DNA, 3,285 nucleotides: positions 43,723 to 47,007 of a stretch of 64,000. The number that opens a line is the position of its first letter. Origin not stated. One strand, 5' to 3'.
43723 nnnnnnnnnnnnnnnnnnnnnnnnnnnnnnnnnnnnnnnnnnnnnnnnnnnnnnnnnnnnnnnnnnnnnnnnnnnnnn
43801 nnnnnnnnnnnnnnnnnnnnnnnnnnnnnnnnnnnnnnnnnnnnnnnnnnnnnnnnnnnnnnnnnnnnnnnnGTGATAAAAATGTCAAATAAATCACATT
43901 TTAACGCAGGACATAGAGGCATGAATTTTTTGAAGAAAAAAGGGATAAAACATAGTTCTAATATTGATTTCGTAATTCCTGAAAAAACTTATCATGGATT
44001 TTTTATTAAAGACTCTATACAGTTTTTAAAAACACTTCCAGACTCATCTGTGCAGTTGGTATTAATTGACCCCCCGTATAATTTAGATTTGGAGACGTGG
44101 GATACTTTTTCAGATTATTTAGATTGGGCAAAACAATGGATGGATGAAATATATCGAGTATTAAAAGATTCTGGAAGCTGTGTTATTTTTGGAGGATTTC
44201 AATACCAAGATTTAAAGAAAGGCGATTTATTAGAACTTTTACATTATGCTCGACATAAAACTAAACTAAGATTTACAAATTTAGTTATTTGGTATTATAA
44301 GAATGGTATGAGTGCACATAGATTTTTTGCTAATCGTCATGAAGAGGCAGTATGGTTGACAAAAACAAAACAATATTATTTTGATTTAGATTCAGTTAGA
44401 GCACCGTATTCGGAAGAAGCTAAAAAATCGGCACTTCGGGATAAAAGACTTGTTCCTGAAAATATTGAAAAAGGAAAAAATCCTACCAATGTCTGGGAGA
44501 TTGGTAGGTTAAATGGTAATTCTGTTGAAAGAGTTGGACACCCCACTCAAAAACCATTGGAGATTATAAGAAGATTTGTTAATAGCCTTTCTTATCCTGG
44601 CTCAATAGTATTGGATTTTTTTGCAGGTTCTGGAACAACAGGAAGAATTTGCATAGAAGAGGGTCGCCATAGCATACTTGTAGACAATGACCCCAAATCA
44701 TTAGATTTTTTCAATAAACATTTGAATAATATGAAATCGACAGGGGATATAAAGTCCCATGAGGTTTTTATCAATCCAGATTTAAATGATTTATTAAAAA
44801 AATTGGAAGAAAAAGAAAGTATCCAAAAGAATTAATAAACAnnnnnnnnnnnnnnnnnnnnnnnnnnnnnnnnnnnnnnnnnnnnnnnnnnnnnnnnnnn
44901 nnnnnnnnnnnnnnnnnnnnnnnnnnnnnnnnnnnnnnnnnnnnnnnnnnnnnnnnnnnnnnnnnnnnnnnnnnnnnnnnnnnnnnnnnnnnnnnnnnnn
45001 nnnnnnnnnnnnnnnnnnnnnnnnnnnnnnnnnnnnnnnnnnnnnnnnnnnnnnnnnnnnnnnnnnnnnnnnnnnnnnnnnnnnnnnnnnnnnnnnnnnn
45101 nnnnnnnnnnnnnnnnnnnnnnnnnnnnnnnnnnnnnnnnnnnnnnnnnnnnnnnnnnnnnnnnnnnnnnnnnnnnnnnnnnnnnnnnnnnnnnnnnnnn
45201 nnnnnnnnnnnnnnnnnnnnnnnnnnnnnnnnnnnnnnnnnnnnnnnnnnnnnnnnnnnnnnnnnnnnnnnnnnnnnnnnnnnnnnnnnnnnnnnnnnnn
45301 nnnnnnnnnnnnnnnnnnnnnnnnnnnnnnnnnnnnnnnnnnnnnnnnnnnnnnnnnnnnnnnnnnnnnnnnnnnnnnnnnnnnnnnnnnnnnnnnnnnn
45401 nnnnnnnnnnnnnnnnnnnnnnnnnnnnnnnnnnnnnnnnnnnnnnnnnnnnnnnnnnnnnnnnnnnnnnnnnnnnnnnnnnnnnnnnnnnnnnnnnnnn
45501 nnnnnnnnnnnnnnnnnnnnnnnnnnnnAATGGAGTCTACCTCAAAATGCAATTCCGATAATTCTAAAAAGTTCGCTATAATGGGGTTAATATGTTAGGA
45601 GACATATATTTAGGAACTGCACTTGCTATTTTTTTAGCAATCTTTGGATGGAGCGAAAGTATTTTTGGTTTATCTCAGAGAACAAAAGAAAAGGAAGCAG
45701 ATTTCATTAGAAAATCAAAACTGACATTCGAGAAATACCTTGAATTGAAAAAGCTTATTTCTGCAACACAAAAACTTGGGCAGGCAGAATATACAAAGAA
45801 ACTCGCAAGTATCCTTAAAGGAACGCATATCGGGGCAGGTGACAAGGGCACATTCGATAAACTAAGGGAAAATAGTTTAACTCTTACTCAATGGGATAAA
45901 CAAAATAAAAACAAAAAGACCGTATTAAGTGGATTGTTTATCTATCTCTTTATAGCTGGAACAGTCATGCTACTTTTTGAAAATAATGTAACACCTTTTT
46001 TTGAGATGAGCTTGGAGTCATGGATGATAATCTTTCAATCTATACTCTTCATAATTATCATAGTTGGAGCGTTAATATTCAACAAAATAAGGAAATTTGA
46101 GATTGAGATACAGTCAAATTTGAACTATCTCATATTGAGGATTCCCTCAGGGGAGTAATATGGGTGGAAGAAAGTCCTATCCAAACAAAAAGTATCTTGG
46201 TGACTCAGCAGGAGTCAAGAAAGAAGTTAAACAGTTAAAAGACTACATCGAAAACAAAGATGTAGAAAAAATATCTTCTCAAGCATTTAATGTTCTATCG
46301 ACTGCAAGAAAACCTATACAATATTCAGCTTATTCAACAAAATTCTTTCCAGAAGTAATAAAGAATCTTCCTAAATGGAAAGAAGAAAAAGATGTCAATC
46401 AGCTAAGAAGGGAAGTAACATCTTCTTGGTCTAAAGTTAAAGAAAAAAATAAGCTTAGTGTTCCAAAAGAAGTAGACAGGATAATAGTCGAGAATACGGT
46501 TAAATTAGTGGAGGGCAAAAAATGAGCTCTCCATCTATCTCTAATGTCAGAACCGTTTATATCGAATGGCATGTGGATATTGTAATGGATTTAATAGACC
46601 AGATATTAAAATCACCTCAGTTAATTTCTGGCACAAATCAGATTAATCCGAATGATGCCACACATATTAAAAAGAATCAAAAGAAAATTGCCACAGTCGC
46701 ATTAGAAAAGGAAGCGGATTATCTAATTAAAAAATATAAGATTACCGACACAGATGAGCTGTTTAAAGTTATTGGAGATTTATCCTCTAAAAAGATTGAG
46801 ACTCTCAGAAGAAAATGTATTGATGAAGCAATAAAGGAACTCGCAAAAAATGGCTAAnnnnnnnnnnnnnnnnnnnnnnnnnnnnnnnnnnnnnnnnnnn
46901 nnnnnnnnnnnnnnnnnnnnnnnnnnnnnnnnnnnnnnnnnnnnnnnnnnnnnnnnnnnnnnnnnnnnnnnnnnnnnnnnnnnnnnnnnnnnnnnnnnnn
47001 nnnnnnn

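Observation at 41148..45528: Restriction-modification-like trio: DUF559-nuclease/SF2-helicase fusion, beta-class methyltransferase and Cas4-like Fe-S nuclease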

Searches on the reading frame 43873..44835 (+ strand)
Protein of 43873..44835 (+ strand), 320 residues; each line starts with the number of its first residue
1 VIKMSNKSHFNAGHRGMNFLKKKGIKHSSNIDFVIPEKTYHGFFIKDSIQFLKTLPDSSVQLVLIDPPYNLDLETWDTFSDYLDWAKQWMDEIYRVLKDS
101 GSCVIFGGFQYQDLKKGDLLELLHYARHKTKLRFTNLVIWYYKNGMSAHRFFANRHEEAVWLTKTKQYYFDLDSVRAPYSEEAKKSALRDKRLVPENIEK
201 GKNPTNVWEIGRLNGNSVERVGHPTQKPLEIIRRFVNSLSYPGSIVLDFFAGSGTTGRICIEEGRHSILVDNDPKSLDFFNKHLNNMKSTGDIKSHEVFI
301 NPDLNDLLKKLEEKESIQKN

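Call 3: search_protein_families(library=pfam, proteins=[window:43873-44835:+], max_evalue=0.01)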
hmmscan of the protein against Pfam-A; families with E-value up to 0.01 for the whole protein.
window:43873-44835:+ (320 aa): 2 families
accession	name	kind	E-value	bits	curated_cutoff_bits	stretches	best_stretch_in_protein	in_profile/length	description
PF01555.25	N6_N4_Mtase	-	4.2e-55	187.5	26.7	1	60-278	1-217/221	DNA methylase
PF03602.21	Cons_hypoth95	-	2.2e-07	31.2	24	1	242-315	41-112/182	Conserved hypothetical protein 95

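Call 4: search_protein_families(library=padloc, proteins=[window:43873-44835:+], max_evalue=0.01)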
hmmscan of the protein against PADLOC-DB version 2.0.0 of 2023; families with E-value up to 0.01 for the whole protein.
window:43873-44835:+ (320 aa): 62 families (the best 25 are shown)
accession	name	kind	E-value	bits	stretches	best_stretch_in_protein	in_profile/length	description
PDLC03327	MTase_II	-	7e-109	362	1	4-294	1-294/319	Type II methyltransferase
PDLC03299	MTase_II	-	4.5e-56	188.5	1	43-285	17-258/296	Type II methyltransferase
PDLC03371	MTase_II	-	1.3e-50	170.4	1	43-289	13-257/260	Type II methyltransferase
PDLC03320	MTase_II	-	1.3e-46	157.1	1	45-289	37-279/289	Type II methyltransferase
PDLC03300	MTase_II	-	1.1e-41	140.9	2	77-287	81-279/302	Type II methyltransferase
PDLC03230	MTase_II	-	1e-34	118.5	1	31-261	26-259/360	Type II methyltransferase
PDLC03353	MTase_II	-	4.7e-32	109.6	1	42-284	11-250/260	Type II methyltransferase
PDLC03738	oMTase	-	1.3e-26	91.2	1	45-290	25-271/376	orphan methyltransferase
PDLC03216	MTase_II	-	3.8e-26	89.9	1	44-293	15-264/364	Type II methyltransferase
PDLC03265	MTase_II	-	7.4e-26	89.4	2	114-287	163-331/333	Type II methyltransferase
PDLC03387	MTase_II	-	2.7e-25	87.1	2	138-285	146-276/289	Type II methyltransferase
PDLC03350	MTase_II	-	1.4e-24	85.1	1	25-292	38-303/312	Type II methyltransferase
PDLC03339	MTase_II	-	2.2e-22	77.4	2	194-287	181-274/399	Type II methyltransferase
PDLC03337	MTase_II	-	2.3e-18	64.4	1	43-286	11-248/264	Type II methyltransferase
PDLC03323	MTase_II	-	3.6e-18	63.7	2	42-186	16-174/330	Type II methyltransferase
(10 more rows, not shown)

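Call 8: search_protein_families(library=ncbifam, proteins=[window:43873-44835:+], max_evalue=0.01)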
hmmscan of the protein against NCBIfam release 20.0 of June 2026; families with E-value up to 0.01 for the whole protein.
window:43873-44835:+ (320 aa): 4 families
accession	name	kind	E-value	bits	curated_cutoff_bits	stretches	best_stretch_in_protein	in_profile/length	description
NF008572.0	PRK11524.1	equivalog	1.8e-36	125.8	292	1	42-278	16-250/294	adenine-specific DNA-methyltransferase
NF050803.1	DnaMtaseCcrMCaul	equivalog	8.8e-25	87.3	830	1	45-291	8-254/350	adenine-specific DNA-methyltransferase CcrM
NF010253.0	PRK13699.1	subfamily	3e-16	59.8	244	2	222-269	143-190/226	DNA methyltransferase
TIGR00095.1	TIGR00095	equivalog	0.0041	16.8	117.5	0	44-73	107-138/194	16S rRNA (guanine(966)-N(2))-methyltransferase RsmD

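Call 18: search_solved_structures(query=window:43873-44835:+, max_evalue=0.001, show_alignments=1)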
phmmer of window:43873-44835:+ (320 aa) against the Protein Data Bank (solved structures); distinct sequences matched with E-value up to 0.001: 13.
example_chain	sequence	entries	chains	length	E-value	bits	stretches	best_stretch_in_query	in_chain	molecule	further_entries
1eg2_A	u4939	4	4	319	3.3e-106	358.5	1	4-293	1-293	MODIFICATION METHYLASE RSRI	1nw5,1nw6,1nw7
1nw8_A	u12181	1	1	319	3e-105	355.3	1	4-293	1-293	MODIFICATION METHYLASE RSRI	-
9c3u_A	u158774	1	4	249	5.3e-38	134.3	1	51-268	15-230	Methyltransferase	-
8urk_A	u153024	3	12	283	6e-38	134.1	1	48-268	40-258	Methyltransferase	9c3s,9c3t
1g60_A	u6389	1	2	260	3.9e-25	92.1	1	49-286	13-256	Adenine-specific Methyltransferase MboIIA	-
6pbd_A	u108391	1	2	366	1.9e-17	66.8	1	36-278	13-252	Modification methylase CcrMI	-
1boo_A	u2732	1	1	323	1.6e-13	53.9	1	42-276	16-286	PROTEIN (N-4 CYTOSINE-SPECIFIC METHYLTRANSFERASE PVU II)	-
2zie_A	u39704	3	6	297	9.9e-11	44.7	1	41-275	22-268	Putative modification methylase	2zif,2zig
5hek_A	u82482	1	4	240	3.3e-09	39.7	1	217-285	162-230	Adenine specific DNA methyltransferase (DpnA)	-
5hfj_A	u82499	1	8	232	4.3e-09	39.3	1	217-285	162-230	Adenine specific DNA methyltransferase (DpnA)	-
8s9n_A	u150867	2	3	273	9.5e-09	38.2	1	41-164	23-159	DNA cytosine-N4 methyltransferase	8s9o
8s9m_A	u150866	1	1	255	1.2e-08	37.8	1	43-164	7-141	DNA cytosine-N4 methyltransferase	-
6k0w_B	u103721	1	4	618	0.00011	24.8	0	228-262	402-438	Adenine specific DNA methyltransferase (Mod)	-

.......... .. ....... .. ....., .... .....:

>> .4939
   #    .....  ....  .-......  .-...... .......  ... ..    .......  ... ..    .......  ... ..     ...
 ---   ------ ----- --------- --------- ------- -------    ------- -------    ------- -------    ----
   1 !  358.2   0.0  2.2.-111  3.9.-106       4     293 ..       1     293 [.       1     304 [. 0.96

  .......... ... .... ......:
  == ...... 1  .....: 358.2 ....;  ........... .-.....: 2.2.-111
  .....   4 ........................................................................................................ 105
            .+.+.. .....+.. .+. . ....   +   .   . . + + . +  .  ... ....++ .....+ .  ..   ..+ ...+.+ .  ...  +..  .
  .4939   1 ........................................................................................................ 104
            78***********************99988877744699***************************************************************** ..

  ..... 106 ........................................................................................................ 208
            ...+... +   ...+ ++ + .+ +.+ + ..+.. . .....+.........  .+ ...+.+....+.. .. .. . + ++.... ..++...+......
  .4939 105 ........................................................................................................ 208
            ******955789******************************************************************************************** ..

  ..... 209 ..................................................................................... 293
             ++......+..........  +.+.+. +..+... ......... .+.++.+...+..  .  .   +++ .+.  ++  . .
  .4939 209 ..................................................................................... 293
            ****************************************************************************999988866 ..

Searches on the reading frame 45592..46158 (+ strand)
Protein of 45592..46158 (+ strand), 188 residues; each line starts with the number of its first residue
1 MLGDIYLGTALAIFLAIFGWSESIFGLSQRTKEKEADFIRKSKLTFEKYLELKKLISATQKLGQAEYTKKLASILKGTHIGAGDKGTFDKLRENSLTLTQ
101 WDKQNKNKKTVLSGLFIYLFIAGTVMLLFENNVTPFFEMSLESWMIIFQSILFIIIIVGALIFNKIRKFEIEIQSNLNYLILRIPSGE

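Call 3: search_protein_families(library=pfam, proteins=[window:45592-46158:+], max_evalue=0.01)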
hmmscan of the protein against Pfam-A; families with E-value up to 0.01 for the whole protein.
window:45592-46158:+ (188 aa): 1 family
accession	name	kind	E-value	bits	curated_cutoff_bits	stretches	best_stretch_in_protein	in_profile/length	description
PF04756.19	OST3_OST6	-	0.0073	16.2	27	0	111-169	149-207/294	OST3 / OST6 family, transporter family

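Call 4: search_protein_families(library=padloc, proteins=[window:45592-46158:+], max_evalue=0.01)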
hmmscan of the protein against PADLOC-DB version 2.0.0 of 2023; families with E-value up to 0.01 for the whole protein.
window:45592-46158:+ (188 aa): 0 families

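Call 8: search_protein_families(library=ncbifam, proteins=[window:45592-46158:+], max_evalue=0.01)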
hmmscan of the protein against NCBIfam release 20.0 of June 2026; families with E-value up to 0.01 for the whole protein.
window:45592-46158:+ (188 aa): 0 families

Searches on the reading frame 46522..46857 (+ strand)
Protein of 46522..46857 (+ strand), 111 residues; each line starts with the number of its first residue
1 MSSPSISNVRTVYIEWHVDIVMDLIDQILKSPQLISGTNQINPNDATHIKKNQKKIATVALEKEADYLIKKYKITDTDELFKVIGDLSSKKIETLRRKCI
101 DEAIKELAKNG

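Call 3: search_protein_families(library=pfam, proteins=[window:46522-46857:+], max_evalue=0.01)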
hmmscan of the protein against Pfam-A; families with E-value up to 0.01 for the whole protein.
window:46522-46857:+ (111 aa): 0 families

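Call 4: search_protein_families(library=padloc, proteins=[window:46522-46857:+], max_evalue=0.01)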
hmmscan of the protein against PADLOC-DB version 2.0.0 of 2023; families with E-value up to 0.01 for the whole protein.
window:46522-46857:+ (111 aa): 1 family
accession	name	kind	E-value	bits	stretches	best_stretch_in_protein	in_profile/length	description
PDLC04920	PDC-S13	-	0.0072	13.7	1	8-96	14-104/286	-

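Call 8: search_protein_families(library=ncbifam, proteins=[window:46522-46857:+], max_evalue=0.01)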
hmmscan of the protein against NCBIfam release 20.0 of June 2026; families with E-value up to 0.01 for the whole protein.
window:46522-46857:+ (111 aa): 0 families
